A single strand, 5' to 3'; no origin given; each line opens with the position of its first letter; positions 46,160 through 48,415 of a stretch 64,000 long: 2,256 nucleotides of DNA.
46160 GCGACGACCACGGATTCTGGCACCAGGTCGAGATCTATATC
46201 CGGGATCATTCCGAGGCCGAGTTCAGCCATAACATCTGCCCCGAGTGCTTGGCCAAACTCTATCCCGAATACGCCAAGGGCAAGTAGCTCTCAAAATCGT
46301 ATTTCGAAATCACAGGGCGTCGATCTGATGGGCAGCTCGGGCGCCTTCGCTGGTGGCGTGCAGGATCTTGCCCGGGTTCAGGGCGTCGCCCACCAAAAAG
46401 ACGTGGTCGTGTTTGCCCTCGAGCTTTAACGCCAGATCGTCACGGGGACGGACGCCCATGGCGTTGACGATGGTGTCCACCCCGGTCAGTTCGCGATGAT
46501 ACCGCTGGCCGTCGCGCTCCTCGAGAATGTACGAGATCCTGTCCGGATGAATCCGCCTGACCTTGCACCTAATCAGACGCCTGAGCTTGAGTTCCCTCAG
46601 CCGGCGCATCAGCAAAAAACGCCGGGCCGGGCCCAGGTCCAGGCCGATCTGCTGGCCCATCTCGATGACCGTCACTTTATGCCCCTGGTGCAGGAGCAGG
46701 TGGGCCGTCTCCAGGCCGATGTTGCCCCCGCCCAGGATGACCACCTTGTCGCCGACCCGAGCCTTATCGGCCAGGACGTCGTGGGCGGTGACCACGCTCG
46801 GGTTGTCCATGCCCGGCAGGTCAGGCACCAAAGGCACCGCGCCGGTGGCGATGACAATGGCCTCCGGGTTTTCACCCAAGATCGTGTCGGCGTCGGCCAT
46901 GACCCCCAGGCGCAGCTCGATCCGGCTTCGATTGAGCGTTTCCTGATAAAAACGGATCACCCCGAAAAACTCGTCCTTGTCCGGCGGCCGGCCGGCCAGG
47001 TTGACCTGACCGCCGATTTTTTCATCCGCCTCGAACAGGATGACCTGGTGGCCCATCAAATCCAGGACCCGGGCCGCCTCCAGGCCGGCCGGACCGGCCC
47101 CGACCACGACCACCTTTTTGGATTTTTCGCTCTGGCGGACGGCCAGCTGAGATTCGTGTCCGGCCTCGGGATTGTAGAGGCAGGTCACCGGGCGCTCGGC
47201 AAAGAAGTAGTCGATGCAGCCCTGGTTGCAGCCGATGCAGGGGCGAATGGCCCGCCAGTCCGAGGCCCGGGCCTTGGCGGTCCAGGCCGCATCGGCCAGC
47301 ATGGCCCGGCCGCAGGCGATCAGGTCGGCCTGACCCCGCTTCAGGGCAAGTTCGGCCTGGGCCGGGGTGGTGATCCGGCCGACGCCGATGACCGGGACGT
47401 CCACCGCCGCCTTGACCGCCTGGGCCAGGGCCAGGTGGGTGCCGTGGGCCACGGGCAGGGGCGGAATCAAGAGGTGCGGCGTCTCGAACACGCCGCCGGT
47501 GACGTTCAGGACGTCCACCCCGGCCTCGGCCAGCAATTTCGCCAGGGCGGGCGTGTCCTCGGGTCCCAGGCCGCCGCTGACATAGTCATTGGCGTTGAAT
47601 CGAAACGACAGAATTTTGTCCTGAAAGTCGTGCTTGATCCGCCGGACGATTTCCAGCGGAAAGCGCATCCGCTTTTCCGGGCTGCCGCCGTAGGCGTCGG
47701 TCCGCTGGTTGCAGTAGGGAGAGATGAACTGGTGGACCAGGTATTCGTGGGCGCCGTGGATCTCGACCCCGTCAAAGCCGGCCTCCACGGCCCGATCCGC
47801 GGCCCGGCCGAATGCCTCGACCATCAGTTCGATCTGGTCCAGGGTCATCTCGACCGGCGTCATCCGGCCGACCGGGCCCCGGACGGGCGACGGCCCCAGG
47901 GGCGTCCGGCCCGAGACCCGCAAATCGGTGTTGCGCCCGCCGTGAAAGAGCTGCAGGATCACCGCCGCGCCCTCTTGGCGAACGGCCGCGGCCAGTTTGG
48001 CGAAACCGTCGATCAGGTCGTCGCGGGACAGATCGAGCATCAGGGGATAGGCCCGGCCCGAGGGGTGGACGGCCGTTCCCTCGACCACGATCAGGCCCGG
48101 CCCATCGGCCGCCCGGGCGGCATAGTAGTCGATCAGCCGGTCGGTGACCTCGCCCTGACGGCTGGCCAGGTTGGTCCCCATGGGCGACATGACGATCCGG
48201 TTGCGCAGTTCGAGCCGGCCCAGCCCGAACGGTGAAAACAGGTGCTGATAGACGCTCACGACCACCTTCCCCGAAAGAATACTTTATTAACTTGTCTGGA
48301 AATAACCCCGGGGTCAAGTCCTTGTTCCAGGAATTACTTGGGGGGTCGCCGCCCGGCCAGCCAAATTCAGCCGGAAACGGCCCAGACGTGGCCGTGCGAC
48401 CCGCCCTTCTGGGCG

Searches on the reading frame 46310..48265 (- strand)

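Call 25: search_protein_families(library=pfam, max_evalue=0.00001, proteins=[window:46310-48265:-])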
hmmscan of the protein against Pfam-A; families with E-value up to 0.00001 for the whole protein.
window:46310-48265:- (651 aa): 13 families
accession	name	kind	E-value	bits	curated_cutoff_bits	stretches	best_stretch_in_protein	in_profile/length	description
PF00724.26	Oxidored_FMN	-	2.5e-77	260.9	27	1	9-333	2-336/342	NADH:flavin oxidoreductase / NADH oxidase family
PF07992.20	Pyr_redox_2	-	4.9e-29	102.1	26.1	1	383-616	1-250/291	Pyridine nucleotide-disulphide oxidoreductase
PF00070.33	Pyr_redox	-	8.5e-17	61.9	22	1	507-574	1-68/82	Pyridine nucleotide-disulphide oxidoreductase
PF13450.12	NAD_binding_8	-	7.2e-13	49.1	21.9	0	387-421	1-35/68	NAD(P)-binding Rossmann-like domain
PF01266.30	DAO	-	9.1e-13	48.9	27.9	0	507-541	1-35/353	FAD dependent oxidoreductase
PF13738.12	Pyr_redox_3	-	8.4e-11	42.1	30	1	469-591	127-257/305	Pyridine nucleotide-disulphide oxidoreductase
PF03486.20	HI0933_like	-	3.4e-10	40.2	50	1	384-426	2-44/244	HI0933-like protein Rossmann domain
PF12831.13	FAD_oxidored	-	5.3e-09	36.3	27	1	385-447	2-68/416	FAD dependent oxidoreductase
PF01946.23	Thi4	-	5.2e-08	32.9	26.2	0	383-425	18-61/235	Thi4 family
PF01494.25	FAD_binding_3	-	8.3e-07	29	22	0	384-415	3-34/349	FAD binding domain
PF01593.30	Amino_oxidase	-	1.5e-06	28.2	19.8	0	393-421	2-30/443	Flavin containing amine oxidoreductase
PF00890.30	FAD_binding_2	-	1.8e-06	27.8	20.4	0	385-424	2-41/414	FAD binding domain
PF13241.12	NAD_binding_7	-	2.1e-06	28.7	22.1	0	505-535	7-37/104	Putative NAD(P)-binding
